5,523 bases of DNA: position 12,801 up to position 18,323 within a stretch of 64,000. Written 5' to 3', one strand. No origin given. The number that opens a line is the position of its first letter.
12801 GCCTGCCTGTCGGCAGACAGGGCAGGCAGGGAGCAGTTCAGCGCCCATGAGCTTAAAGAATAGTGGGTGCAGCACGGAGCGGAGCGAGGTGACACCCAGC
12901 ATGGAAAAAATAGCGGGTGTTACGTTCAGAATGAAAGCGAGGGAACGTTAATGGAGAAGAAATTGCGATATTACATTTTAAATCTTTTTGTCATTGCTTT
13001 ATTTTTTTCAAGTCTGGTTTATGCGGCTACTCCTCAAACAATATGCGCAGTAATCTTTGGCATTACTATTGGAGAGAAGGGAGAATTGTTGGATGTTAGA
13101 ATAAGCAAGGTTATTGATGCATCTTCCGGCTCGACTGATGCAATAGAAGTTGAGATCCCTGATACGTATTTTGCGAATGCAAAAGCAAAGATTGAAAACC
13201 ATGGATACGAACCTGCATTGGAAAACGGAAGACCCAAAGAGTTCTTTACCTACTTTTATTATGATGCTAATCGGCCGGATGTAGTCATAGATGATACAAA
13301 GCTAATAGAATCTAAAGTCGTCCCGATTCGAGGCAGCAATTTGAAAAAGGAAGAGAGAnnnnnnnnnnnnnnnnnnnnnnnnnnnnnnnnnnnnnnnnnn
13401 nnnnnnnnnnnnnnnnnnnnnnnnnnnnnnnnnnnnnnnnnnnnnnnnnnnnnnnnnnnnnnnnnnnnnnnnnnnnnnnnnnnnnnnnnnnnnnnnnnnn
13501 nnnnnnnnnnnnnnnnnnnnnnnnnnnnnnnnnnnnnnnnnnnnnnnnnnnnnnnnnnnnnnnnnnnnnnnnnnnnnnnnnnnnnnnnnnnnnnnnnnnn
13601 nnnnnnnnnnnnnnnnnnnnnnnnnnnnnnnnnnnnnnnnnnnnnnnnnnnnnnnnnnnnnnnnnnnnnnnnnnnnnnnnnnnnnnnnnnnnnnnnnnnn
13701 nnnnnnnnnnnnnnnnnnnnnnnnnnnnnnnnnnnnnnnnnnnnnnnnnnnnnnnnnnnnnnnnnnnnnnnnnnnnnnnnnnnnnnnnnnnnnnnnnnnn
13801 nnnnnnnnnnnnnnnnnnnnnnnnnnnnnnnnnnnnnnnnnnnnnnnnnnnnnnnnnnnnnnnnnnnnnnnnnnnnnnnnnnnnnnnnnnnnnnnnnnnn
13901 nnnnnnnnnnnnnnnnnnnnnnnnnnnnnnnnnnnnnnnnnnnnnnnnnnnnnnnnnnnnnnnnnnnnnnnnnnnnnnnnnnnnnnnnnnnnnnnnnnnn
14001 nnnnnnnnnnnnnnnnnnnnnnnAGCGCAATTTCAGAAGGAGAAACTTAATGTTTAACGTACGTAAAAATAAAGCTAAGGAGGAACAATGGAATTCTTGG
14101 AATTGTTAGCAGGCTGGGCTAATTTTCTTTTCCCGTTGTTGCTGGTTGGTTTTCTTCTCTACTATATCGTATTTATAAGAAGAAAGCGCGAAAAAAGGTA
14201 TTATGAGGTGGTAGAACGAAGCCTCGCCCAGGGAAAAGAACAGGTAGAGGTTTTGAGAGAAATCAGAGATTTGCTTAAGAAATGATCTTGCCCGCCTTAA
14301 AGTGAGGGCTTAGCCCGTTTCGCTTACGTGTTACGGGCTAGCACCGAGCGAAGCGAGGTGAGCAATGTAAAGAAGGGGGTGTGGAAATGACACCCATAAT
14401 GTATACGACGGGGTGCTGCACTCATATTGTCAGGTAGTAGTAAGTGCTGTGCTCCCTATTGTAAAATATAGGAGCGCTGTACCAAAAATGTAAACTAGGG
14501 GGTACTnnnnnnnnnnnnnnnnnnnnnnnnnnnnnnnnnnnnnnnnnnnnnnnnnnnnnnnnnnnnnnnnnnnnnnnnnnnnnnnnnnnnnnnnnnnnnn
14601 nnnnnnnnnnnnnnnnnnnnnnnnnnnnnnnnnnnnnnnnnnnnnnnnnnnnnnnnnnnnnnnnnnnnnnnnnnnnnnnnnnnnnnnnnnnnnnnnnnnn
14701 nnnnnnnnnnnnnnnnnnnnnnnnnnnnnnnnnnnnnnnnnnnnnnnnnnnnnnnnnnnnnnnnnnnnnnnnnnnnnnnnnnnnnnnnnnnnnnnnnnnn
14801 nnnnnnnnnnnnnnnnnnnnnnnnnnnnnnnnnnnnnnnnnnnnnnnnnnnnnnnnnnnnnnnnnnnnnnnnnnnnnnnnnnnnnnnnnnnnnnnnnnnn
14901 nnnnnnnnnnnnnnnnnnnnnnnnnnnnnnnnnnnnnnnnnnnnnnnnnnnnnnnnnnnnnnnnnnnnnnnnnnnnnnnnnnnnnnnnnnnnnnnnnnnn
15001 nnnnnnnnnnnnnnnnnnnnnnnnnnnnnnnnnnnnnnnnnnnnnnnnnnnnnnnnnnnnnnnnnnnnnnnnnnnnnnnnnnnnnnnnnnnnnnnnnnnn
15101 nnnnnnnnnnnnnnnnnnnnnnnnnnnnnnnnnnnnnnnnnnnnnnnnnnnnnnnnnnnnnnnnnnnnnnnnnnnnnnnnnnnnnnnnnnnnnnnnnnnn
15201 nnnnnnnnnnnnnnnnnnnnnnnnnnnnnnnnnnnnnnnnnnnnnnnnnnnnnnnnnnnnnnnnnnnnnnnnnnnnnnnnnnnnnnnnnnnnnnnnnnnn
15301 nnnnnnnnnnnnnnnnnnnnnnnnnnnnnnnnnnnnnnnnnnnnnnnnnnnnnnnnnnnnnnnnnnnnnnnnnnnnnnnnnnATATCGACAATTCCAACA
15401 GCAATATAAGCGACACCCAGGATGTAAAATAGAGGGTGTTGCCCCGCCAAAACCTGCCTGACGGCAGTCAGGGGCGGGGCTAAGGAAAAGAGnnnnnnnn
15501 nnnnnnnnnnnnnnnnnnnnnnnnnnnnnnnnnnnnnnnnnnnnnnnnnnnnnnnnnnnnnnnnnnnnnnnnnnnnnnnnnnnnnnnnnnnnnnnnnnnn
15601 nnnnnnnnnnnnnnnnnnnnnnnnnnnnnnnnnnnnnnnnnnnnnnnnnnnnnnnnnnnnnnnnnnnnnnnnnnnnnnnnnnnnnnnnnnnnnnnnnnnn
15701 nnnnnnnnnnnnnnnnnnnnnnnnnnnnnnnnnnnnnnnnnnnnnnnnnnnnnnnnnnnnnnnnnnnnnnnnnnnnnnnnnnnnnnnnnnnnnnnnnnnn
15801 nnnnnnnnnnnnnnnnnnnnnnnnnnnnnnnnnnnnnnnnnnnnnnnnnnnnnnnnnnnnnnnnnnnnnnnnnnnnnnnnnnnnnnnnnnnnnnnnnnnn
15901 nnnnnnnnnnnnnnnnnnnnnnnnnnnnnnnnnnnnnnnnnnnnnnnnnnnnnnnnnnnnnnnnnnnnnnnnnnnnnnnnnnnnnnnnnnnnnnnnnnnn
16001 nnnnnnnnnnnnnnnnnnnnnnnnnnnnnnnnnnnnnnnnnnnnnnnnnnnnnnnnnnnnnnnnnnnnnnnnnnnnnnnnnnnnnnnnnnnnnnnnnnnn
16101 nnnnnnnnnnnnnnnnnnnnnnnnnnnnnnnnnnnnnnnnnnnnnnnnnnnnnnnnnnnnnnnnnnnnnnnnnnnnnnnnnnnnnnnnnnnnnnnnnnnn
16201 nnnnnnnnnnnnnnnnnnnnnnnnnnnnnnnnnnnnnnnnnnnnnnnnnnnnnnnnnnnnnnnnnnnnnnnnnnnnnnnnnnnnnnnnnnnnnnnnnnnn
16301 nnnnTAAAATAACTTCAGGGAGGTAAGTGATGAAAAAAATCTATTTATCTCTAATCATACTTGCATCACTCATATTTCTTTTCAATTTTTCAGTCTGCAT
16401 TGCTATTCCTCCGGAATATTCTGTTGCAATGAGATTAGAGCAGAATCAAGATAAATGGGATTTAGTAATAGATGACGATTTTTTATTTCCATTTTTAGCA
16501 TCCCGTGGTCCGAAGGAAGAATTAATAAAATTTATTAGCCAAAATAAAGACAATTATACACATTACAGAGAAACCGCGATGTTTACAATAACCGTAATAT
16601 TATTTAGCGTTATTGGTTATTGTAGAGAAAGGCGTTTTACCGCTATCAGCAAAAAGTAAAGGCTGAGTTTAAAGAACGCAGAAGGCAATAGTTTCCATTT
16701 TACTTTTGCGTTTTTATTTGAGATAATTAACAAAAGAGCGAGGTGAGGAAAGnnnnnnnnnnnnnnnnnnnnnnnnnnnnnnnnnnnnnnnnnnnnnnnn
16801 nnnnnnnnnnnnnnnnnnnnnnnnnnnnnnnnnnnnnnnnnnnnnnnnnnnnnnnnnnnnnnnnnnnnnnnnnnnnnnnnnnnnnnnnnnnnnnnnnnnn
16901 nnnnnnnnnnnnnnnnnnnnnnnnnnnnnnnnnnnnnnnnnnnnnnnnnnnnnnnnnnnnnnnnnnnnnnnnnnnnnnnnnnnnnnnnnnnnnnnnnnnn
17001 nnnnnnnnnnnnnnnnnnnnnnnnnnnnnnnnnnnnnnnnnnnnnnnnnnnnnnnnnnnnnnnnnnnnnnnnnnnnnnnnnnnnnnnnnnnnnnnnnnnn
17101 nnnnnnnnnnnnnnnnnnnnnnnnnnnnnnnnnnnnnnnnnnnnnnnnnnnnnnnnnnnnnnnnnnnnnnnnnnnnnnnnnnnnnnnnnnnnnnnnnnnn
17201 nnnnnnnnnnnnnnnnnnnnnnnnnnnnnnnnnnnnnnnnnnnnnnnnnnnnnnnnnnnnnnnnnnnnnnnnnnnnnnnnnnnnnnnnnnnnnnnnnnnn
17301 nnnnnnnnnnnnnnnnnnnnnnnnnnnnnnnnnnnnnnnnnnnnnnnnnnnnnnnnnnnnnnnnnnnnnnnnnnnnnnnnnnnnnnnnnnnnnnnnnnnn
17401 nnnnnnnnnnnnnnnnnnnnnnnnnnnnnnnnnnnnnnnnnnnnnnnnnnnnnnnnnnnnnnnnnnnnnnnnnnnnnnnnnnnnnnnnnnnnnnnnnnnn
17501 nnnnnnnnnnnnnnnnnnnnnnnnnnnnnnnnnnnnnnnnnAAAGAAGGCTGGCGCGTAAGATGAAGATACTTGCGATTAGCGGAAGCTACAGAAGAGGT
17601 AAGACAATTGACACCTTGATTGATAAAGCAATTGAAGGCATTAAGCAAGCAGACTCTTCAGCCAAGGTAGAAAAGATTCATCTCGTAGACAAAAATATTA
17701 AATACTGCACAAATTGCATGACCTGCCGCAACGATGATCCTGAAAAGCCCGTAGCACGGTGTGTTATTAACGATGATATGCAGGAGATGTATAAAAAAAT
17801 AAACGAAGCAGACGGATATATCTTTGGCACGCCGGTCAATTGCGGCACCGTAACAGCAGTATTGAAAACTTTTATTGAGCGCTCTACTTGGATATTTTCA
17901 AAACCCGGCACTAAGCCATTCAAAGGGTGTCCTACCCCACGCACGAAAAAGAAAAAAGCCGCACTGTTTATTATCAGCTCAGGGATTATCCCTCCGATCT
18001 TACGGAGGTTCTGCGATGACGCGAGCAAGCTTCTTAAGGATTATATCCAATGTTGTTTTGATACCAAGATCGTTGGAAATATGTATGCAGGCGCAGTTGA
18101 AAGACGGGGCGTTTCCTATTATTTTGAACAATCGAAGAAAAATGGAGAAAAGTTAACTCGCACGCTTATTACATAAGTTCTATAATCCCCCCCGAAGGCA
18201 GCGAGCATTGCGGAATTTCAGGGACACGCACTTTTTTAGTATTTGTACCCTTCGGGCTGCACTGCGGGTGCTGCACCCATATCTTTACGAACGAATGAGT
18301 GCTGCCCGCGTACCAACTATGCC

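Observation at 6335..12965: Unrelated small genes share a conserved leader and start context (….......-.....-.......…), and one leader is an expanded version of another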

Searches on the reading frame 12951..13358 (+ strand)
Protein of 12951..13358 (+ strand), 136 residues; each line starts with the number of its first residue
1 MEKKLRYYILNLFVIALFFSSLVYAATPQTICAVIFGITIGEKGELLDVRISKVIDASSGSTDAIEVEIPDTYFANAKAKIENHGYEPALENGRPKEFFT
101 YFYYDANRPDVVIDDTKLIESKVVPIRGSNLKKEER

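Call 19: search_protein_families(library=pfam, proteins=[window:12951-13358:+], max_evalue=0.01)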
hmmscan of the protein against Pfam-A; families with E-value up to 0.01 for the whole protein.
window:12951-13358:+ (136 aa): 0 families

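Call 99: search_protein_families(library=pfam, proteins=[window:12951-13358:+], max_evalue=10)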
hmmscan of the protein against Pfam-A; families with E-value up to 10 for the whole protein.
window:12951-13358:+ (136 aa): 0 families

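Call 100: find_homologous_proteins(query=window:12951-13358:+, max_evalue=0.001)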
Query window:12951-13358:+ (136 aa): 3 proteins with E <= 0.001 among 8 candidates.
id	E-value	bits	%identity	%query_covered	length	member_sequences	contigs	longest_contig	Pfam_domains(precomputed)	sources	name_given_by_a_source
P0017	1.1e-82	292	100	100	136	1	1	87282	-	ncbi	ncbi:hypothetical protein ACFL1E_00890 [Candidatus Omnitrophota bacterium]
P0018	3.5e-29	119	51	86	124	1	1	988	-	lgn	-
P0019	9.5e-25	105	49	80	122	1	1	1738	-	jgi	-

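Call 102: find_encoding_contigs(protein=P0019, flank=10000, max_places=3)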
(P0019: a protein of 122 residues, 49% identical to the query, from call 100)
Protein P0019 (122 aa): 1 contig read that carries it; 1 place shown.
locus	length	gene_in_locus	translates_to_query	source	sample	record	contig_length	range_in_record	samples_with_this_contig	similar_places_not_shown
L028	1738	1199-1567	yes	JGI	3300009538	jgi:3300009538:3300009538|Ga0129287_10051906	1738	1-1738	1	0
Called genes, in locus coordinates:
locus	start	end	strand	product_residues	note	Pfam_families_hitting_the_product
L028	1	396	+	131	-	?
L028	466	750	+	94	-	PF01541:GIY-YIG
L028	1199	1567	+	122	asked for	-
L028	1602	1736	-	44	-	?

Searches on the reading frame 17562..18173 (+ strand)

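Call 20: search_protein_families(library=pfam, proteins=[window:17562-18173:+], max_evalue=0.01)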
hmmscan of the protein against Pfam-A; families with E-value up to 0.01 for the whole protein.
window:17562-18173:+ (204 aa): 2 families
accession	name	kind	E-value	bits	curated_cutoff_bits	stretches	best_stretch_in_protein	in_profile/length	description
PF03358.20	FMN_red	-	7.9e-21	74.7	24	1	1-121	1-105/152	NADPH-dependent FMN reductase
PF02525.22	Flavodoxin_2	-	2.1e-10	41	27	1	1-141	1-135/198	Flavodoxin-like fold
